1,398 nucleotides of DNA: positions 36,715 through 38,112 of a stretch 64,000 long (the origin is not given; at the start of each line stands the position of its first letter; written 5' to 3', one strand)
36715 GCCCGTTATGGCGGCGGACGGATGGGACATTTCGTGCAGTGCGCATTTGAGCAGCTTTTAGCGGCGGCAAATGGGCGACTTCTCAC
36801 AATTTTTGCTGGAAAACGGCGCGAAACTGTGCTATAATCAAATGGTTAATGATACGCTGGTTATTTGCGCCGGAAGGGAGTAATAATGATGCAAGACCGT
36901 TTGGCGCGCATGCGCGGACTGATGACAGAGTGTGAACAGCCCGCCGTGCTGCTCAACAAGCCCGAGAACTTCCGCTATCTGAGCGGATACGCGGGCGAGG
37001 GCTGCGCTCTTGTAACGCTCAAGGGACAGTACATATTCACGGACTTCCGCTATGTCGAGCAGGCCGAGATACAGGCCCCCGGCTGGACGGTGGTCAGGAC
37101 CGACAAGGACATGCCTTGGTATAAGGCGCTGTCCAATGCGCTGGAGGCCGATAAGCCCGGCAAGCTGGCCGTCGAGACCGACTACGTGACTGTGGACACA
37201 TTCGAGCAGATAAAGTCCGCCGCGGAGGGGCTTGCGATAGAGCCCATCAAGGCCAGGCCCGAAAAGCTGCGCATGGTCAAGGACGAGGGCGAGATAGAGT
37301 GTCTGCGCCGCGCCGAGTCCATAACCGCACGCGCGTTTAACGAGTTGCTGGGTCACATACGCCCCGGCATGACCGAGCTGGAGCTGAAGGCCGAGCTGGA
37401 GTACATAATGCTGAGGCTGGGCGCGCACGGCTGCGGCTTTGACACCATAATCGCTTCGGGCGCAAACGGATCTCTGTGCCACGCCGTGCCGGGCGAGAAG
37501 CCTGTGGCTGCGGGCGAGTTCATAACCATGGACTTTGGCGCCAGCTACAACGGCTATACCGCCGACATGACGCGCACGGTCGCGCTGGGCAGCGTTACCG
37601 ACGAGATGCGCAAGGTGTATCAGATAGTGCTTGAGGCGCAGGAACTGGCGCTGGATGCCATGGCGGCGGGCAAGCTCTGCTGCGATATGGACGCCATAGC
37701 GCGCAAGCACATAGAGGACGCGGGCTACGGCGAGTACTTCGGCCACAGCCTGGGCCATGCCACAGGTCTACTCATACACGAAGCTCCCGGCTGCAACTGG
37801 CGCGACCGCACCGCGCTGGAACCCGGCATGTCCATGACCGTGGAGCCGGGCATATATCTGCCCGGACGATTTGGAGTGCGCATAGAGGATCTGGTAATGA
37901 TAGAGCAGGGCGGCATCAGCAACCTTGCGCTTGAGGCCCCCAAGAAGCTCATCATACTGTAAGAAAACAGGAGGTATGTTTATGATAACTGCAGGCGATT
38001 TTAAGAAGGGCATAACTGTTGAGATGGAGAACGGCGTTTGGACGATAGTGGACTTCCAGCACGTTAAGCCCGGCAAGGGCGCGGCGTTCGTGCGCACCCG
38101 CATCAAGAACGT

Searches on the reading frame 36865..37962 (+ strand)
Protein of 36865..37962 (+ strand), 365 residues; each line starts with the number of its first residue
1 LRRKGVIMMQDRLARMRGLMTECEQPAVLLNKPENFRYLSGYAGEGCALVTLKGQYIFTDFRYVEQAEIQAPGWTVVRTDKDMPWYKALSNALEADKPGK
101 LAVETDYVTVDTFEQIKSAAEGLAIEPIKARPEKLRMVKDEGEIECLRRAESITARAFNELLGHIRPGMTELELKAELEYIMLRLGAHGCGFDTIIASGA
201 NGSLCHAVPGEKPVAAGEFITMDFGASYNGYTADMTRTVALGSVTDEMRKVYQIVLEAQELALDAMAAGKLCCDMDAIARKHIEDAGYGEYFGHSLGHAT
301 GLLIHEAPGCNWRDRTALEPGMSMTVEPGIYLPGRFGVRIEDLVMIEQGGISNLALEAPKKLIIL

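Call 102: search_protein_families(library=pfam, proteins=[window:36865-37962:+], max_evalue=0.0001)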
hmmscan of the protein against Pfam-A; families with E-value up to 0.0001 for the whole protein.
window:36865-37962:+ (365 aa): 2 families
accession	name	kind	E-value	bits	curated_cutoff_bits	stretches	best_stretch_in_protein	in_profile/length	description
PF00557.29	Peptidase_M24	-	1.4e-68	231.2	23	1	145-347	1-207/208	Metallopeptidase family M24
PF01321.24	Creatinase_N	-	2.7e-21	76.9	22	1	12-138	1-128/128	Creatinase/Prolidase N-terminal domain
